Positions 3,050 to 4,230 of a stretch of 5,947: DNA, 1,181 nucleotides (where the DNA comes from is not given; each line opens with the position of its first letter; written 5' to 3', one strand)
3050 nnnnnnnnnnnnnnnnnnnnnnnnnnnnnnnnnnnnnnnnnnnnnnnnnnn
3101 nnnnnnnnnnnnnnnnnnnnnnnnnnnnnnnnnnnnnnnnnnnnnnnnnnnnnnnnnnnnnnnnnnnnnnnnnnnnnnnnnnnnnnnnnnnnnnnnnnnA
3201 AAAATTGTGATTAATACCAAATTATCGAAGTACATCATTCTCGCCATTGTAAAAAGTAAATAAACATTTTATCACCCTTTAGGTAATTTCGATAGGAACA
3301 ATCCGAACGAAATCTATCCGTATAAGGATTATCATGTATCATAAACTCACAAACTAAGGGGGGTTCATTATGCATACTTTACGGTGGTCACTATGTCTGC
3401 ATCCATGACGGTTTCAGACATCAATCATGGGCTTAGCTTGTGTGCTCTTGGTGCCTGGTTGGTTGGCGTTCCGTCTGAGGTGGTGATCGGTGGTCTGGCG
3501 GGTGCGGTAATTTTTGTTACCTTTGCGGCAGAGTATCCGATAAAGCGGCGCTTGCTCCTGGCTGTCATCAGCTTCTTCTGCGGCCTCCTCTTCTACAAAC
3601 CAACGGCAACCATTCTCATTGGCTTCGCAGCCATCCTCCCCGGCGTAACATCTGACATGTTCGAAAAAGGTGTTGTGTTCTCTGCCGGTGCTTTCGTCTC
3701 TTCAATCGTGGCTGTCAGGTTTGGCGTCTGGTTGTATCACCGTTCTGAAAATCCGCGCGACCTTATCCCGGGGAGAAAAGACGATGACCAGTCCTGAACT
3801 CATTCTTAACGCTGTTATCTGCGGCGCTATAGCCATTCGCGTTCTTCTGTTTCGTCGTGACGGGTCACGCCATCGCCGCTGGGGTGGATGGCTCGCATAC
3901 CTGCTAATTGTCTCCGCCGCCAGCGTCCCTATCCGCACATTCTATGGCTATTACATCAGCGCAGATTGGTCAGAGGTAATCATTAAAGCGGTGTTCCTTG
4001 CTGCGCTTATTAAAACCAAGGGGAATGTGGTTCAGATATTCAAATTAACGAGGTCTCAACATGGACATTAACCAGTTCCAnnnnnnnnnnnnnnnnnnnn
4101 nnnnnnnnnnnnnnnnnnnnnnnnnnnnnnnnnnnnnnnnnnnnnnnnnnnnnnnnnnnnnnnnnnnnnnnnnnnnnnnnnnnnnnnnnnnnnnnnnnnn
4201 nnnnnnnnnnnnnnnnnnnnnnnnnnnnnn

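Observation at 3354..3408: Strongly ribosome-bound 12-codon upstream ORF overlapping candidate start codons of the first lysis gene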

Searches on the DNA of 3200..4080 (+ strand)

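Call 3: search_dna_similar(query=window:3240-4080:+, collection=phages, mode=distant, max_rows=40)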
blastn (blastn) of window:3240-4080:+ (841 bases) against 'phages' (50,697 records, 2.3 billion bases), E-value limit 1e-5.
Records with a match: 36; places in all: 36; records where one place covers at least 80% of the query: 27.
Best place of each record, by identity: 60-80% 36.
By first word of the organism name: Escherichia 16; Salmonella 12; Klebsiella 4; Enterobacter 3; phage 1.
By host as written in the record: - 4; Escherichia coli O157:H7 4; Salmonella enterica subsp. enterica serovar Heidelberg 3; Salmonella enterica subsp. enterica STW-2 2; Enterobacter sp. CT7 2; pathenogenic Salmonella bacterium 2; Salmonella enterica serovar Typhimurium strain LT2 2; Salmonella enterica 2; and 13 more.
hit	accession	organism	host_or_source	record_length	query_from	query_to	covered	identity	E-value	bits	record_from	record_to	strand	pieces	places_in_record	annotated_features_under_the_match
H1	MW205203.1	Enterobacter phage BUCT554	Enterobacter cloacae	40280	10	840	99%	76.2%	2e-168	598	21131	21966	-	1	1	putative holin | holin family protein | glycoside hydrolase family 19 protein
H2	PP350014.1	phage PH444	-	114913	31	841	96%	70.8%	2e-103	382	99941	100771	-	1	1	record has no annotation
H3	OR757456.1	Salmonella phage VB_ST_SPNIS2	Salmonella enterica subsp. enterica ...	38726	10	840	99%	69.0%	6e-85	321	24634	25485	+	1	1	putative holin protein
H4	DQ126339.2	Escherichia phage phiV10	Escherichia coli O157:H7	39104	31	841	96%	70.7%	3e-102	378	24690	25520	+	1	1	putative integral membrane protein | putative holin | putative endolysin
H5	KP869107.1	Escherichia coli O157 typing phage 9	Escherichia coli O157:H7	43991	31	841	96%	70.7%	3e-102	378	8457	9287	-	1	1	hypothetical protein (x2) | chitinase class I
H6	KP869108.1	Escherichia coli O157 typing phage 10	Escherichia coli O157:H7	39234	31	841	96%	70.7%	3e-102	378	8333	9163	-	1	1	hypothetical protein (x2) | chitinase class I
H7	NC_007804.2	Escherichia phage phiV10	Escherichia coli O157:H7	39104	31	841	96%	70.7%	3e-102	378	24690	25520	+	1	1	membrane protein | holin | endolysin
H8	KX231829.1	Enterobacter phage Tyrion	Enterobacter sp. CT7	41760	27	840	97%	70.2%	1e-99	370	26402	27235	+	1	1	putative holin (x2) | putative endolysin | ribosome_binding_site (x3)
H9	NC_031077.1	Enterobacter phage Tyrion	Enterobacter sp. CT7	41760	27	840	97%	70.2%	1e-99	370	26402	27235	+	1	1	membrane protein | holin | endolysin | ribosome_binding_site (x3)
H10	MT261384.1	Salmonella virus PAT1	Salmonella enterica subsp. enterica ...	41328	10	840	99%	68.6%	4e-81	307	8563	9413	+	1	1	hypothetical protein | holin | lytic enzyme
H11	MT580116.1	Salmonella phage 65FD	Salmonella enterica subsp. enterica ...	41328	10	840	99%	68.6%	4e-81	307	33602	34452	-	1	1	putative integral membrane protein | holin | endolysin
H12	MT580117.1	Salmonella phage 66FD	Salmonella enterica subsp. enterica ...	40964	10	840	99%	68.6%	4e-81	307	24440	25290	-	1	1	putative integral membrane protein | holin | endolysin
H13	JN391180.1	Salmonella phage SPN1S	pathenogenic Salmonella bacterium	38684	27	840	97%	69.3%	2e-85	323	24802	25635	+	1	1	hypothetical protein | holin | endolysin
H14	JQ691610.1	Salmonella phage SPN9TCW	Salmonella typhimurium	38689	27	840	97%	69.3%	2e-85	323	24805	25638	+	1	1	putative integral membrane protein | holin | endolysin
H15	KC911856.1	Salmonella phage SPC32H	Salmonella enterica serovar Typhimurium ...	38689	27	840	97%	69.3%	2e-85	323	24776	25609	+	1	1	putative membrane protein | putative holin | putative endolysin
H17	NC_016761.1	Salmonella phage SPN1S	pathenogenic Salmonella bacterium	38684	27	840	97%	69.3%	2e-85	323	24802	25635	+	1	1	membrane protein | holin | endolysin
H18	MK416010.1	Klebsiella phage ST11-OXA245phi3.2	Klebsiella pneumoniae ST11-OXA245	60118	73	841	91%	69.9%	1e-88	334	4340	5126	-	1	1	holin (x2) | glycoside hydrolase family 19 protein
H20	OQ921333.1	Escherichia phage vB_EcoP_PAS61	Escherichia coli strain A11-1675 ...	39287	83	841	90%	69.9%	1e-87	329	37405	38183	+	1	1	hypothetical protein | holin | endolysin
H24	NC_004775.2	Salmonella phage epsilon15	Salmonella enterica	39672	78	840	91%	68.9%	1e-75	290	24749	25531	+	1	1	membrane protein | holin | RNaseIII | endolysin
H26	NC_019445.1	Escherichia phage TL-2011b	Escherichia coli O103:H25 strain ...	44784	76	841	91%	67.2%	2e-58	233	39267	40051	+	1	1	hypothetical protein | holin | endolysin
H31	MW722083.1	Escherichia phage vB_EcoP_ZX5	Escherichia coli YO1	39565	184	841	78%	68.6%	5e-61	241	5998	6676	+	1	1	membrane protein | holin family protein | endolysin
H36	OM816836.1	Klebsiella phage vB_KpnP_BUCT711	Klebsiella pneumoniae BUCT711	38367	256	699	53%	69.6%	8e-46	191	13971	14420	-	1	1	putative holin | holin family protein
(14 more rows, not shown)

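Call 5: get_annotated_region(hit=H1, flank=600)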
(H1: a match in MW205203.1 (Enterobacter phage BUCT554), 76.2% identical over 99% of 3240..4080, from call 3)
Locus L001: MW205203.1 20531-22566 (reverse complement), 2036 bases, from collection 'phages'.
description: Enterobacter phage BUCT554, complete genome.
organism: Enterobacter phage BUCT554 (NCBI taxid 2805859)
taxonomy: Viruses; Duplodnaviria; Heunggongvirae; Uroviricota; Caudoviricetes; Uetakevirus
host: Enterobacter cloacae; source: tissue fluid; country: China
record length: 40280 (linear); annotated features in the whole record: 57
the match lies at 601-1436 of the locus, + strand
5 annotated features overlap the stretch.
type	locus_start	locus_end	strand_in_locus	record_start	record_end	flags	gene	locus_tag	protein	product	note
CDS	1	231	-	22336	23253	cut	-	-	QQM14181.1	glycosyltransferase family 2 protein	-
CDS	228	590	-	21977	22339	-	-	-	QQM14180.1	GtrA family protein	-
CDS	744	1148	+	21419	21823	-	-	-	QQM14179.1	putative holin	-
CDS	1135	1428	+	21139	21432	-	-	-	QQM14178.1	holin family protein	-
CDS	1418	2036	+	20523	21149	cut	-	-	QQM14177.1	glycoside hydrolase family 19 protein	-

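Call 6: get_annotated_region(hit=H7, flank=600)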
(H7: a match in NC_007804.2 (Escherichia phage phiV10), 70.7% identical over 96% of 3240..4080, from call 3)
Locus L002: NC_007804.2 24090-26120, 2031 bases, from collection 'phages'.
description: Escherichia phage phiV10, complete genome.
organism: Escherichia phage phiV10 (NCBI taxid 343516)
taxonomy: Viruses; Duplodnaviria; Heunggongvirae; Uroviricota; Caudoviricetes; Uetakevirus; Uetakevirus phiV10
host: Escherichia coli O157:H7; source: -; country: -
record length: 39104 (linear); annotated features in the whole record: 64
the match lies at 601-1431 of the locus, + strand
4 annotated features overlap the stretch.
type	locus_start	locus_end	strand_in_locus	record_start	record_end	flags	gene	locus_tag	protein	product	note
CDS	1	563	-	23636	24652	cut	oac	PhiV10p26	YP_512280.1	O-acetyltransferase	acetylates the host O-antigen; functions in superinfection immunity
CDS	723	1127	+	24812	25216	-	-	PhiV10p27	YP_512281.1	membrane protein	three predicted transmembrane helices; similar to hypothetical protein epsilon15p23 from Enterobacteria phage ...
CDS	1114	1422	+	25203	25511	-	-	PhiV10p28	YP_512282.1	holin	belongs to DUF754 family (Pfam PF05449); integral membrane protein with two predicted transmembrane helices; similar to ...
CDS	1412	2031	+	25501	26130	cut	-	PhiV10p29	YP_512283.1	endolysin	identified by similarity: COG3179 (chitanase-like family) and superfamily Accession Number SSF53955 (lysozyme-like ...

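Call 7: get_annotated_region(hit=H9, flank=600)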
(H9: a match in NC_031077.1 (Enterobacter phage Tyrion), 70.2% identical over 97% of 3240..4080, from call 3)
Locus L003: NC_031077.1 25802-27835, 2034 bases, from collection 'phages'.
description: Enterobacter phage Tyrion, complete genome.
organism: Enterobacter phage Tyrion (NCBI taxid 1864623)
taxonomy: Viruses; Duplodnaviria; Heunggongvirae; Uroviricota; Caudoviricetes; Uetakevirus
host: Enterobacter sp. CT7; source: -; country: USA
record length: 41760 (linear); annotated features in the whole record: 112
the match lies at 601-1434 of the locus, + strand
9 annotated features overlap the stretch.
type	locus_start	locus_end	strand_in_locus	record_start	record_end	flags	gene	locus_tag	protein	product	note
CDS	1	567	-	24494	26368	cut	-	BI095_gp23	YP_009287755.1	O-antigen acetylase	BI095_gp23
regulatory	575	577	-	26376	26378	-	-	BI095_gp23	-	ribosome_binding_site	-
regulatory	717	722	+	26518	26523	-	-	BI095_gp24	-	ribosome_binding_site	-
CDS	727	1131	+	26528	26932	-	-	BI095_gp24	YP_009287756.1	membrane protein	BI095_gp24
regulatory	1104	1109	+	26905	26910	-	-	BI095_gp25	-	ribosome_binding_site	-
CDS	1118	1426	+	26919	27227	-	-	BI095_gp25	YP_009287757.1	holin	BI095_gp25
regulatory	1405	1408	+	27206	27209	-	-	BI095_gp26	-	ribosome_binding_site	-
CDS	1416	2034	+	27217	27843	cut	-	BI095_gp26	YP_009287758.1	endolysin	BI095_gp26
regulatory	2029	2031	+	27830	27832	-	-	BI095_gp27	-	ribosome_binding_site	-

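Call 8: get_annotated_region(hit=H17, flank=600)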
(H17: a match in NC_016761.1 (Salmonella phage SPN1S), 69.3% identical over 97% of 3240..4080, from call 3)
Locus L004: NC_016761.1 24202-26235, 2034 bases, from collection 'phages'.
description: Salmonella phage SPN1S, complete genome.
organism: Salmonella phage SPN1S (NCBI taxid 1125653)
taxonomy: Viruses; Duplodnaviria; Heunggongvirae; Uroviricota; Caudoviricetes; Uetakevirus; Uetakevirus SPN1S
host: pathenogenic Salmonella bacterium; source: -; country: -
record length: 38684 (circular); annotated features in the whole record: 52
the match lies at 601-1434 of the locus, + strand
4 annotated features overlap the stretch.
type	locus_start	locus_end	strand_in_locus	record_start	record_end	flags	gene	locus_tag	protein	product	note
CDS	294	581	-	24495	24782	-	-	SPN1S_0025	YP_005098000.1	GtrA-like O-antigen conversion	bactoprenol-linked glucose translocase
CDS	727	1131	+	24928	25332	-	-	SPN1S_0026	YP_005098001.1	membrane protein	-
CDS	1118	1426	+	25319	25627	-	-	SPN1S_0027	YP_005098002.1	holin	-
CDS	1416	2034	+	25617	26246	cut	-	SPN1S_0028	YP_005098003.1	endolysin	-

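Call 9: get_annotated_region(hit=H24, flank=600)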
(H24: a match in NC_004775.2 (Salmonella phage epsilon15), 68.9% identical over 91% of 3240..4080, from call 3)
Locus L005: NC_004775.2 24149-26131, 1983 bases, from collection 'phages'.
description: Enterobacteria phage epsilon15, complete genome.
organism: Salmonella phage epsilon15 (NCBI taxid 215158)
taxonomy: Viruses; Duplodnaviria; Heunggongvirae; Uroviricota; Caudoviricetes; Uetakevirus; Uetakevirus epsilon15
host: Salmonella enterica; source: -; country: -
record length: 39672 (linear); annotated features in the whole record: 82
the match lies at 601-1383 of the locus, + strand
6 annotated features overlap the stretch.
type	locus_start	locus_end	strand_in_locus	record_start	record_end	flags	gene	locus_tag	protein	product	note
CDS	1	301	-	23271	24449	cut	-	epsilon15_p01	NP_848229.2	O-antigen ligase family protein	ten transmembrane domains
CDS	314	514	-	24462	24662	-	-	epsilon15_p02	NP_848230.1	serotype conversion: alpha polymerase inhibitor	two transmembrane domains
protein_bind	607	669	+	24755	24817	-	-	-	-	RNaseIII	mRNA processing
CDS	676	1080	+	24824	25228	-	-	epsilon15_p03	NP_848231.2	membrane protein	gp23; three transmembrane domains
CDS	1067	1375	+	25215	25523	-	-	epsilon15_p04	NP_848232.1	holin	similar to Ralsonia solanacearum phage related protein: NP_520053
CDS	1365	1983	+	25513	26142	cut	-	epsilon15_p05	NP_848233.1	endolysin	HHpred: 4ok7_A Endolysin; 1.90A {Salmonella phage SPN1S}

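Call 11: get_annotated_region(hit=H18, flank=600)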
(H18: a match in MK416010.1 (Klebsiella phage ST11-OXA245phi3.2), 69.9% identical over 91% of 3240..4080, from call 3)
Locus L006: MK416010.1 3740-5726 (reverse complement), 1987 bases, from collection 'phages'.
description: Klebsiella phage ST11-OXA245phi3.2, complete genome.
organism: Klebsiella phage ST11-OXA245phi3.2 (NCBI taxid 2510477)
taxonomy: Viruses; Duplodnaviria; Heunggongvirae; Uroviricota; Caudoviricetes
host: Klebsiella pneumoniae ST11-OXA245; source: -; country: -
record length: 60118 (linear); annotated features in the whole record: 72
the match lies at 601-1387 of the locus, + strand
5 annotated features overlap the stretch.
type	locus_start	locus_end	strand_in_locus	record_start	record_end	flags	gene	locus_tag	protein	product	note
CDS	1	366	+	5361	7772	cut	-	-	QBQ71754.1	hypothetical protein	-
CDS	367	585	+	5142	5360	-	-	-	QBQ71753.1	hypothetical protein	-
CDS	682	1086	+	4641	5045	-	-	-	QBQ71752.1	holin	-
CDS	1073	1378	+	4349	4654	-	-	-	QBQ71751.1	holin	-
CDS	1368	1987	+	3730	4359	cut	-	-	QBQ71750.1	glycoside hydrolase family 19 protein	Glycoside hydrolase family 19 protein (Lysozyme)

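Call 12: get_annotated_region(hit=H20, flank=600)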
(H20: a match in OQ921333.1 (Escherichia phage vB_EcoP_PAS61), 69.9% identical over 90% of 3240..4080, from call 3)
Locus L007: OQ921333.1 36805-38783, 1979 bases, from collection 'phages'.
description: Escherichia phage vB_EcoP_PAS61, complete genome.
organism: Escherichia phage vB_EcoP_PAS61 (NCBI taxid 3053874)
taxonomy: Viruses; Duplodnaviria; Heunggongvirae; Uroviricota; Caudoviricetes; Uetakevirus
host: Escherichia coli strain A11-1675 serogroup O146:H21; source: cow feces from small farm; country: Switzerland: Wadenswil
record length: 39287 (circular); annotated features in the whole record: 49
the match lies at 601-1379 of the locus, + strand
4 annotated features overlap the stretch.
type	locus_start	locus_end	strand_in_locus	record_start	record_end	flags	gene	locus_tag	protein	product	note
CDS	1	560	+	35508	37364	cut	-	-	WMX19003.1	O-antigen acetylase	-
CDS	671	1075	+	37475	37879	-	-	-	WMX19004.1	hypothetical protein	-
CDS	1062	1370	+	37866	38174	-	-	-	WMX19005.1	holin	-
CDS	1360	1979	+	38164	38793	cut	-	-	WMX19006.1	endolysin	-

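Call 13: get_annotated_region(hit=H26, flank=600)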
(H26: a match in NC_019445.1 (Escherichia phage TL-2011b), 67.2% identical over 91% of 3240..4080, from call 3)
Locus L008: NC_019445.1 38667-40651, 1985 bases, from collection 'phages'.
description: Escherichia phage TL-2011b, complete genome.
organism: Escherichia phage TL-2011b (NCBI taxid 1124654)
taxonomy: Viruses; Duplodnaviria; Heunggongvirae; Uroviricota; Caudoviricetes
host: Escherichia coli O103:H25 strain NIPH-11060424/NVH-734; source: patient with HUS during an EHEC outbreak; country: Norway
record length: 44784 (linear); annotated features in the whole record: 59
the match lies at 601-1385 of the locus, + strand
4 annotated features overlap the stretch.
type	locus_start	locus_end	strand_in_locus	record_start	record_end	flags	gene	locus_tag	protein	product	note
CDS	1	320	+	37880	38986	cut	-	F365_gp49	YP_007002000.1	O-acetyltransferase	-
CDS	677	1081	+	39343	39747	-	-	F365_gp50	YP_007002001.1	hypothetical protein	-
CDS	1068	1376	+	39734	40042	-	-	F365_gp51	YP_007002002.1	holin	-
CDS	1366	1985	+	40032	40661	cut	-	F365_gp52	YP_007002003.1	endolysin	-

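Call 14: get_annotated_region(hit=H31, flank=700)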
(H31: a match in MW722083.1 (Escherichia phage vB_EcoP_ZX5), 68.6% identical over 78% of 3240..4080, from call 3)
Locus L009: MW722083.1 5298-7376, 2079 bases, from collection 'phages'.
description: Escherichia phage vB_EcoP_ZX5, complete genome.
organism: Escherichia phage vB_EcoP_ZX5 (NCBI taxid 2820396)
taxonomy: Viruses; Duplodnaviria; Heunggongvirae; Uroviricota; Caudoviricetes; Uetakevirus
host: Escherichia coli YO1; source: feces; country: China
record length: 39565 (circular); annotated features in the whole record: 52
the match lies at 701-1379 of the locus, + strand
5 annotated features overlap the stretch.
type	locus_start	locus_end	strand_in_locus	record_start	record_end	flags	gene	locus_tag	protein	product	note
CDS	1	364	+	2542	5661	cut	-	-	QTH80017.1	tail fiber domain-containing protein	-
CDS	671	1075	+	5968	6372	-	-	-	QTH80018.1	membrane protein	-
CDS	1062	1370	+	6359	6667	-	-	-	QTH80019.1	holin family protein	-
CDS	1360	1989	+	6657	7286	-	-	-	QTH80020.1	endolysin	-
CDS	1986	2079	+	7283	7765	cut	-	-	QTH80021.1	DUF2514 domain-containing protein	-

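Call 15: get_annotated_region(hit=H10, flank=600)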
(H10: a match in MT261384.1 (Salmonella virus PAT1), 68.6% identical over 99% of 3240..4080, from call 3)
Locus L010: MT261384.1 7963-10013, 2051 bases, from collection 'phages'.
description: Salmonella virus PAT1, complete genome.
organism: Salmonella virus PAT1 (NCBI taxid 2723763)
taxonomy: Viruses; Duplodnaviria; Heunggongvirae; Uroviricota; Caudoviricetes; Uetakevirus
host: Salmonella enterica subsp. enterica serovar Heidelberg; source: feces of poultry; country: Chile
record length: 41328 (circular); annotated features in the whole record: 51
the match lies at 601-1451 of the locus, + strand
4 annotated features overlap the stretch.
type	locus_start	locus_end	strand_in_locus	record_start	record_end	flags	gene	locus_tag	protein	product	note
CDS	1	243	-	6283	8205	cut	-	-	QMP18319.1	putative lipopolysaccharide modification acyltransferase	-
CDS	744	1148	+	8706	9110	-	-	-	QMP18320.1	hypothetical protein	FIG00640376: hypothetical protein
CDS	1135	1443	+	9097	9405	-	-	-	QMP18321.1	holin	-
CDS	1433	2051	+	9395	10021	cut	-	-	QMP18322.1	lytic enzyme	-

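Call 16: get_annotated_region(hit=H36, flank=900)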
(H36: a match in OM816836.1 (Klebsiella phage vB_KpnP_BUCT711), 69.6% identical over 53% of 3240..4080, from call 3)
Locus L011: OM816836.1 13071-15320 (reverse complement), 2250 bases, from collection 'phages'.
description: Klebsiella phage vB_KpnP_BUCT711, complete genome.
organism: Klebsiella phage vB_KpnP_BUCT711 (NCBI taxid 3012326)
taxonomy: Viruses; Duplodnaviria; Heunggongvirae; Uroviricota; Caudoviricetes; Uetakevirus
host: Klebsiella pneumoniae BUCT711; source: hospital sewage; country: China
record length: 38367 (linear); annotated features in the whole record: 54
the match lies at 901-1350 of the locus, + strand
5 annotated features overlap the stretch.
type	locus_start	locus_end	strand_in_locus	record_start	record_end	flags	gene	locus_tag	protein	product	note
CDS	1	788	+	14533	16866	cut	-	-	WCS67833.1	GDSL-type esterase/lipase family protein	-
CDS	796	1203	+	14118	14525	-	-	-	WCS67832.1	putative holin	-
CDS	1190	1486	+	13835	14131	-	-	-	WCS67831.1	holin family protein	-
CDS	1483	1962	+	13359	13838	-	-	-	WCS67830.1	hypothetical protein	TIGR02594 family protein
CDS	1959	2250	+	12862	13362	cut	-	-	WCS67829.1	DUF2514 domain-containing protein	-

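Call 23: search_dna_similar(query=window:3200-3800:+, collection=ecoli_genomes, mode=near, max_rows=20)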
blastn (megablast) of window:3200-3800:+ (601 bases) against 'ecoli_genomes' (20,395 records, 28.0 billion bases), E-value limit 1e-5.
Records with a match: 34; places in all: 34; records where one place covers at least 80% of the query: 21.
Genomes with a match: 31 of 5426; with a place that covers at least 80% of the query: 19. Places per genome that has any: lowest 1, median 1, highest 2. On chromosomes: 31 places; on plasmids: 3.
Best place of each record, by identity: 60-80% 34.
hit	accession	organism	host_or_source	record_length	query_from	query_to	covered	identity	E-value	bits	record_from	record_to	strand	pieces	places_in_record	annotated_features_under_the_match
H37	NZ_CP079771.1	Escherichia coli strain HL15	Duck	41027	71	598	88%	79.5%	5e-99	370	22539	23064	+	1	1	putative holin | phage holin family protein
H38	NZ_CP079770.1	Escherichia coli strain HL15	Duck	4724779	71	598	88%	79.5%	5e-99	370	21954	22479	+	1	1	putative holin | phage holin family protein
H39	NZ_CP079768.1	Escherichia coli strain SF10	Duck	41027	71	598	88%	79.5%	5e-99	370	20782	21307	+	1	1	putative holin | phage holin family protein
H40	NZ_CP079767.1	Escherichia coli strain SF10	Duck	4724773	71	598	88%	79.5%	5e-99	370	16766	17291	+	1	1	putative holin | phage holin family protein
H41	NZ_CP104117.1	Escherichia coli strain USDA-ARS-USMARC-50748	Bos taurus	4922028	69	601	89%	77.2%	2e-77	298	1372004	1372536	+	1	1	putative holin | phage holin family protein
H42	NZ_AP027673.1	Escherichia coli strain PSS-07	Homo sapiens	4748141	69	601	89%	77.2%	2e-77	298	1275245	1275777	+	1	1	putative holin | phage holin family protein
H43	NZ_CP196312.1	Escherichia coli strain ECE228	Homo sapiens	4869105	69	601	89%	77.2%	2e-77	298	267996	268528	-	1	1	putative holin | phage holin family protein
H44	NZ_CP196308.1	Escherichia coli strain ECE218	Homo sapiens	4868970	69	601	89%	77.2%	2e-77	298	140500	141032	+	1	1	putative holin | phage holin family protein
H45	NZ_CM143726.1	Escherichia coli strain CFIAFB20190172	food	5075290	69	601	89%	77.2%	2e-77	298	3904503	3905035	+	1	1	putative holin | phage holin family protein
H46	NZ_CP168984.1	Escherichia coli strain UTME-3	Veal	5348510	77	598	87%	77.7%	1e-79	305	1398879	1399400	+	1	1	putative holin | phage holin family protein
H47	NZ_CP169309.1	Escherichia coli strain MFDS1019527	cattle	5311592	71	598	88%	76.7%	2e-72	281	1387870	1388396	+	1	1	putative holin | phage holin family protein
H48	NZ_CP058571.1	Escherichia coli strain EC2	Homo sapiens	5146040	68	601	89%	75.2%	5e-59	237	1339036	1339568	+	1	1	putative holin | phage holin family protein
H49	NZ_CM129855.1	Escherichia coli strain SW071611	wastewater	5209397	68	601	89%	75.2%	5e-59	237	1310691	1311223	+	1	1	putative holin | phage holin family protein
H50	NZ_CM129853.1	Escherichia coli strain SW071619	wastewater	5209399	68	601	89%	75.2%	5e-59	237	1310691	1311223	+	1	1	putative holin | phage holin family protein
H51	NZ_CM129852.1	Escherichia coli strain SW07163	wastewater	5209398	68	601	89%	75.2%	5e-59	237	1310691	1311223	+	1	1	putative holin | phage holin family protein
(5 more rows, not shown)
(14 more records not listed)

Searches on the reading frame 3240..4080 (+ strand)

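Call 48: find_related_loci(query=L009:671-1075:+, collection=viral_contigs, flank=400)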
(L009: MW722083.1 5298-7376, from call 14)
Query L009:671-1075:+ (134 aa) in viral_contigs; peptide patterns used: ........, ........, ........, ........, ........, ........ (x = any residue, [..] = any of these).
361 stretches matched a pattern; 342 encode a relative of the query (tblastn E <= 1e-3); the best 80 are kept; 80 distinct loci.
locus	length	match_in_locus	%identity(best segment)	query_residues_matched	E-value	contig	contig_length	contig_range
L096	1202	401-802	100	1-134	8e-88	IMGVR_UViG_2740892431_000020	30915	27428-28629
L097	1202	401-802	100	1-134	8e-88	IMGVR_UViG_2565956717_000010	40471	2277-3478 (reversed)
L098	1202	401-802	100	1-134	8e-88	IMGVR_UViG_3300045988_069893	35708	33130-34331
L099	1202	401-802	100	1-134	8e-88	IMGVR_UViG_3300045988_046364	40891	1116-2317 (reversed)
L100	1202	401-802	100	1-134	8e-88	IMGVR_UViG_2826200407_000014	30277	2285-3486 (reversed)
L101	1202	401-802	100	1-134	8e-88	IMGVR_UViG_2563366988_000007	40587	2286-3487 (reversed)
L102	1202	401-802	100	1-134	8e-88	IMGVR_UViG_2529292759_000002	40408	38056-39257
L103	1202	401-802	100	1-134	8e-88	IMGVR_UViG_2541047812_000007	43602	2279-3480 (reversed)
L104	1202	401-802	100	1-134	8e-88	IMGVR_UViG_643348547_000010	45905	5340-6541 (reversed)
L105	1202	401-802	100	1-134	8e-88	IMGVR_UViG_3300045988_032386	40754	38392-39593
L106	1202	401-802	100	1-134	8e-88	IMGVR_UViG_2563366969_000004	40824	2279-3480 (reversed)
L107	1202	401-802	100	1-134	8e-88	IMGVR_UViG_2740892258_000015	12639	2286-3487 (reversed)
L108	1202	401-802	99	1-134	2e-86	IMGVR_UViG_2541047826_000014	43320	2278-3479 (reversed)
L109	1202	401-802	99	1-134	2e-86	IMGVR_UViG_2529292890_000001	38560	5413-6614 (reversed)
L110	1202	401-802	99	1-134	2e-86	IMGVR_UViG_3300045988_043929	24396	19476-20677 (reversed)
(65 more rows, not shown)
